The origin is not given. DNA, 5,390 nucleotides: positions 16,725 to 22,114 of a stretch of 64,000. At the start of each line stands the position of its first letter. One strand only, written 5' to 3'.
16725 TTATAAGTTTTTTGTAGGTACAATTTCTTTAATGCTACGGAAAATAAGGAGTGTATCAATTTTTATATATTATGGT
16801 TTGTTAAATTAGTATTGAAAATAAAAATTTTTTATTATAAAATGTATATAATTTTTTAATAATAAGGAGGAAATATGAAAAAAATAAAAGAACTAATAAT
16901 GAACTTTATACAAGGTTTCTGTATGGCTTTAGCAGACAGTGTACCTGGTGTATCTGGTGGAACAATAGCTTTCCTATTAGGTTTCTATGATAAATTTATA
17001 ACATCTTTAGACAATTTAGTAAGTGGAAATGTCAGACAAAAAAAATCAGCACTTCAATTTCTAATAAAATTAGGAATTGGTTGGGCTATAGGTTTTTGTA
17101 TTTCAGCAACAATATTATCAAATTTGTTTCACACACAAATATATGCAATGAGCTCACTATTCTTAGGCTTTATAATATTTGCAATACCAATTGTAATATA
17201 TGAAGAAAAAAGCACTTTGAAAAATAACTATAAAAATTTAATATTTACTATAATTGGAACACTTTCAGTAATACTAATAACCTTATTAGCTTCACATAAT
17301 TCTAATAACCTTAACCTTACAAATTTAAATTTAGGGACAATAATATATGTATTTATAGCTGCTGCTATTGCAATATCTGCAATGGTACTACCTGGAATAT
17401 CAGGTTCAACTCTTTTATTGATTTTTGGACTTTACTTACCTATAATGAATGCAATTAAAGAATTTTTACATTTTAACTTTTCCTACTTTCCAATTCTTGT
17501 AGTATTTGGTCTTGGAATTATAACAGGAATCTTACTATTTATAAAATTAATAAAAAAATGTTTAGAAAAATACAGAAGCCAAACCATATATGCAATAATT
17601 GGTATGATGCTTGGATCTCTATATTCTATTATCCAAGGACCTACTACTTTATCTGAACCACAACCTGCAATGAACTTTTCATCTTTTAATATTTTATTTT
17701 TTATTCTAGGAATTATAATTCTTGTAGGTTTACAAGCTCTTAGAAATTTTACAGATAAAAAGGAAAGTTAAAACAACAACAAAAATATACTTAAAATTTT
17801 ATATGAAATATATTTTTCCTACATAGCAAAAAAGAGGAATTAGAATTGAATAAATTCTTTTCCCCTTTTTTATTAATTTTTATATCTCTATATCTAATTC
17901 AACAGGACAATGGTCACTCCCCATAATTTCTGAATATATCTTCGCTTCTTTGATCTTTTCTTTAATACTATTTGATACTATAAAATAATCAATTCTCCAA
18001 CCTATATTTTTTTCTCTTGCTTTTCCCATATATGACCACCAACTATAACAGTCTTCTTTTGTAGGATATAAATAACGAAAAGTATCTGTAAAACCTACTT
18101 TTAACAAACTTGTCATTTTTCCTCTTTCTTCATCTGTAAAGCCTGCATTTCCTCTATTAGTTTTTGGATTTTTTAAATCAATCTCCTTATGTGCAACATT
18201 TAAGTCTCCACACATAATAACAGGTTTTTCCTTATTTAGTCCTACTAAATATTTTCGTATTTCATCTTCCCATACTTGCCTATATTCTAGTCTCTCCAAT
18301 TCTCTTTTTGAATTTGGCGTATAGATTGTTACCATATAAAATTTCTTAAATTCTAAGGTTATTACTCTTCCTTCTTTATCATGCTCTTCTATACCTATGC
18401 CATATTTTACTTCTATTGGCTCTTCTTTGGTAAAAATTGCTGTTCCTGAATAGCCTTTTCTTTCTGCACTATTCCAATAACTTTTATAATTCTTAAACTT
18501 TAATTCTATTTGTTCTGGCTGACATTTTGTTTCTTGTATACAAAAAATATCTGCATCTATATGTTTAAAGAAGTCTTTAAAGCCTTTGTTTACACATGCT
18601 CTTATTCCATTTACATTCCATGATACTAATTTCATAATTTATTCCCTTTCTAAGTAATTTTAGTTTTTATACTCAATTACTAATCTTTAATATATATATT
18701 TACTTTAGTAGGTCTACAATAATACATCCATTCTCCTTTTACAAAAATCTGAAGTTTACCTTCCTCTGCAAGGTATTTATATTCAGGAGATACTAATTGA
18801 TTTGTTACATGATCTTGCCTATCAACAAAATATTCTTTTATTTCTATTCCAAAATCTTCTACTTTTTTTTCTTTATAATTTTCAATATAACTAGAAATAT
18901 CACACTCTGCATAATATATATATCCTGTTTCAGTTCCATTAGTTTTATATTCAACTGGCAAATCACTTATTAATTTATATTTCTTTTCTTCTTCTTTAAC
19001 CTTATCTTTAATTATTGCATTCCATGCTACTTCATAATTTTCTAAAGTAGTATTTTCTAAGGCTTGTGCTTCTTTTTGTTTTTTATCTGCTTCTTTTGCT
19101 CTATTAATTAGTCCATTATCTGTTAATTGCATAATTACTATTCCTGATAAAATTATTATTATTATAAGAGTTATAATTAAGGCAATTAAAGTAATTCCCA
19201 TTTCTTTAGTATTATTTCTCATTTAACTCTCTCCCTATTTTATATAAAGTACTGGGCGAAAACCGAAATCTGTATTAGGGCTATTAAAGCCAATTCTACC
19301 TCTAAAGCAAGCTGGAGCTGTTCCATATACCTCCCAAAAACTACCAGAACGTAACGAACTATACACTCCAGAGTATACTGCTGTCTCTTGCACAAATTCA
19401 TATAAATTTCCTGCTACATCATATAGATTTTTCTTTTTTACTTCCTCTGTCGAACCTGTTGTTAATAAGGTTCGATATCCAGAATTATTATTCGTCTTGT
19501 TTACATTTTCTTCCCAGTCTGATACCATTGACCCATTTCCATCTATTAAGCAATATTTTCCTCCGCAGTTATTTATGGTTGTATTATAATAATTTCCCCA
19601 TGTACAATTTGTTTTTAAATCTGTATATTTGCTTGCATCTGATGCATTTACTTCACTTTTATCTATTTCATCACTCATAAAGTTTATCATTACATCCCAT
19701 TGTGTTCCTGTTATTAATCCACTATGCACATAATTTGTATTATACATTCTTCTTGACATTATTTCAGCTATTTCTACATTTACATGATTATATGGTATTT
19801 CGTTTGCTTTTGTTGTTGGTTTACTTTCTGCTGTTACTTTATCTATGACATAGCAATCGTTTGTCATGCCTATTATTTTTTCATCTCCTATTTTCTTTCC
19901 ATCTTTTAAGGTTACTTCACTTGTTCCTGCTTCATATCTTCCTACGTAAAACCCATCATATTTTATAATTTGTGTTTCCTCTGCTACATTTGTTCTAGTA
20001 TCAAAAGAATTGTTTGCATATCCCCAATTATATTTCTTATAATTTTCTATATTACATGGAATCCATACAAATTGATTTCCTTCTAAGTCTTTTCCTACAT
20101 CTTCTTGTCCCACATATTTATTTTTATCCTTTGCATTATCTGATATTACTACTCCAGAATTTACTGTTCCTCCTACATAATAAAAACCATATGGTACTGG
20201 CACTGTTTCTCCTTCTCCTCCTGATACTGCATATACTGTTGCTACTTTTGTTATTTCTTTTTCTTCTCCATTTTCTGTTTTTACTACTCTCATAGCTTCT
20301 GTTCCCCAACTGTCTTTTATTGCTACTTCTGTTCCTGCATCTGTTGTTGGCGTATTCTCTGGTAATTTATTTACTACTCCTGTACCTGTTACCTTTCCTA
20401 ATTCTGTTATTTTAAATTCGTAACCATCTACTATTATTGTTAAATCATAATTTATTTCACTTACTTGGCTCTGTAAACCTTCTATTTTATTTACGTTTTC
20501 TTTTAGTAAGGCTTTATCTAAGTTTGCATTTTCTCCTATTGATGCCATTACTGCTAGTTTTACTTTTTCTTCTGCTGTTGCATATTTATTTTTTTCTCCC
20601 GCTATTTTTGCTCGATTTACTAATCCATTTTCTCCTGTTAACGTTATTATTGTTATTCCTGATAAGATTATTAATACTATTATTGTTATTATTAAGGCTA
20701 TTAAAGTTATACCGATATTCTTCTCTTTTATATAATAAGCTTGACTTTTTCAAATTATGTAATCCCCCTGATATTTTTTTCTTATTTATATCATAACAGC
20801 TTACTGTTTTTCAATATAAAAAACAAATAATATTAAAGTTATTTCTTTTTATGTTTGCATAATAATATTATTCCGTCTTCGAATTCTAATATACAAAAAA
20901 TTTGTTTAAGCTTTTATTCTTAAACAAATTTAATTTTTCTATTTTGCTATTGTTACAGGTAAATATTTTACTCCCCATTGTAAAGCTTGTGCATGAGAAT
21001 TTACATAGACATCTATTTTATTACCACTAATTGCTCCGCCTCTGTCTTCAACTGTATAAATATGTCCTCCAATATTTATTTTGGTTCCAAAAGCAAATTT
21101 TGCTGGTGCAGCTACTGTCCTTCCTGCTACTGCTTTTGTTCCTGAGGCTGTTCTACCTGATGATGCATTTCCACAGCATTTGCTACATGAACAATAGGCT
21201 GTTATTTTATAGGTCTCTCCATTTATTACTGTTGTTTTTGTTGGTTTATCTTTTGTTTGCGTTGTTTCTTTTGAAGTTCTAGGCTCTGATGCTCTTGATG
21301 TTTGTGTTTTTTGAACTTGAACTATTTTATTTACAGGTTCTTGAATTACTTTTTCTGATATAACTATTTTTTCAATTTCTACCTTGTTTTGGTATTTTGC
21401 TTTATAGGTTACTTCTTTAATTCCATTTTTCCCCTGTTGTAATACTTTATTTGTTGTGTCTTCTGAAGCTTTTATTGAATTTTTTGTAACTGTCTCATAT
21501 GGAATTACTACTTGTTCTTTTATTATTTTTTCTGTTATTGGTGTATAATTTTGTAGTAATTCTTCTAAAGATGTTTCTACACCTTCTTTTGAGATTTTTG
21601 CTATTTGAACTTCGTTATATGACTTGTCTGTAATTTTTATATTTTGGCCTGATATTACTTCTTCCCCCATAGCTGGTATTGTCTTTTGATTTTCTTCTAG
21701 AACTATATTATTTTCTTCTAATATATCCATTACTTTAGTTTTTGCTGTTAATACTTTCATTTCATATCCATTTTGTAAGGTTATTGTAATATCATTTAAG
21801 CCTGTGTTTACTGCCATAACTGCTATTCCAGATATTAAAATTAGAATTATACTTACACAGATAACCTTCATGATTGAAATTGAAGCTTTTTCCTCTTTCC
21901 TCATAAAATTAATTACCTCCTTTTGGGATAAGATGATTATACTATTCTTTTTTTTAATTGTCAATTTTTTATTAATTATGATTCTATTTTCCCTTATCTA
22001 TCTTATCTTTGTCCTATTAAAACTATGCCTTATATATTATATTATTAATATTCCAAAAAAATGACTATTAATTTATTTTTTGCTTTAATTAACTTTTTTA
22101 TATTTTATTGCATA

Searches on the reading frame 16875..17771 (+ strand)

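Call 12: search_protein_families(library=pfam, proteins=[window:16875-17771:+], max_evalue=0.001)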
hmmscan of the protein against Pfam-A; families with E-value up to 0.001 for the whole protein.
window:16875-17771:+ (298 aa): 2 families
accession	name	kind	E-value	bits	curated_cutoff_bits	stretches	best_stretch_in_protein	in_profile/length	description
PF04018.18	VCA0040-like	-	1.1e-58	199.2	26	1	17-264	1-240/246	Undecaprenyl phosphate translocase-like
PF11028.14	TMEM260-like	-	0.00029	21.1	24.2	1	27-132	52-155/179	Protein O-mannosyl-transferase TMEM260-like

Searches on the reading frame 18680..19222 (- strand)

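Call 12: search_protein_families(library=pfam, proteins=[window:18680-19222:-], max_evalue=0.001)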
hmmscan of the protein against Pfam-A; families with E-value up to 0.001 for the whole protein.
window:18680-19222:- (180 aa): 0 families

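Call 79: search_protein_families(library=ncbifam, proteins=[window:18680-19222:-], max_evalue=0.01)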
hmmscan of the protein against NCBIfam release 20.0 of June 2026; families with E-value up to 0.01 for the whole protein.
window:18680-19222:- (180 aa): 3 families
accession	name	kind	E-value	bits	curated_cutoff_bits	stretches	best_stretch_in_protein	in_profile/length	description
TIGR01710.1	typeII_sec_gspG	equivalog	0.0026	17.8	88.85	1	9-63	2-57/134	type II secretion system major pseudopilin GspG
NF006283.1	PRK08455.1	equivalog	0.0044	16.7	187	1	4-56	12-63/182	flagellar basal body-associated protein FliL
TIGR00894.1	2A0114euk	subfamily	0.0064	15.1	626.45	1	11-72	18-78/465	Na(+)-dependent inorganic phosphate cotransporter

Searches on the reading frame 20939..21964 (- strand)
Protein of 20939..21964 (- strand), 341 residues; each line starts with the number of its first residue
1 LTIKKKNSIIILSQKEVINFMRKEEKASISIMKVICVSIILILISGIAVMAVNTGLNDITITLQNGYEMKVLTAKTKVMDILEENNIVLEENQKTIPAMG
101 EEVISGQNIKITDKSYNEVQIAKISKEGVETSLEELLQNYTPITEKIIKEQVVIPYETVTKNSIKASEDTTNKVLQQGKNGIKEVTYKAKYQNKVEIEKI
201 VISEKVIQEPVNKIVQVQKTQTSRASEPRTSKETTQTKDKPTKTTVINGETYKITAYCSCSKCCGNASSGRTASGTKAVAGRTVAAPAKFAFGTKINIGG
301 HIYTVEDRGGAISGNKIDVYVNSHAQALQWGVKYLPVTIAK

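Call 12: search_protein_families(library=pfam, proteins=[window:20939-21964:-], max_evalue=0.001)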
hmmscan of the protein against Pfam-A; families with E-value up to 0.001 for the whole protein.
window:20939-21964:- (341 aa): 2 families
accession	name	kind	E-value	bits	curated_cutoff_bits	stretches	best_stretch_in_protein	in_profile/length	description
PF07501.17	G5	-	2.4e-13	50.6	23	1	146-217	2-72/75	G5 domain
PF06725.17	3D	-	1.2e-08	35.5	23.8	1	292-339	12-70/72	3D domain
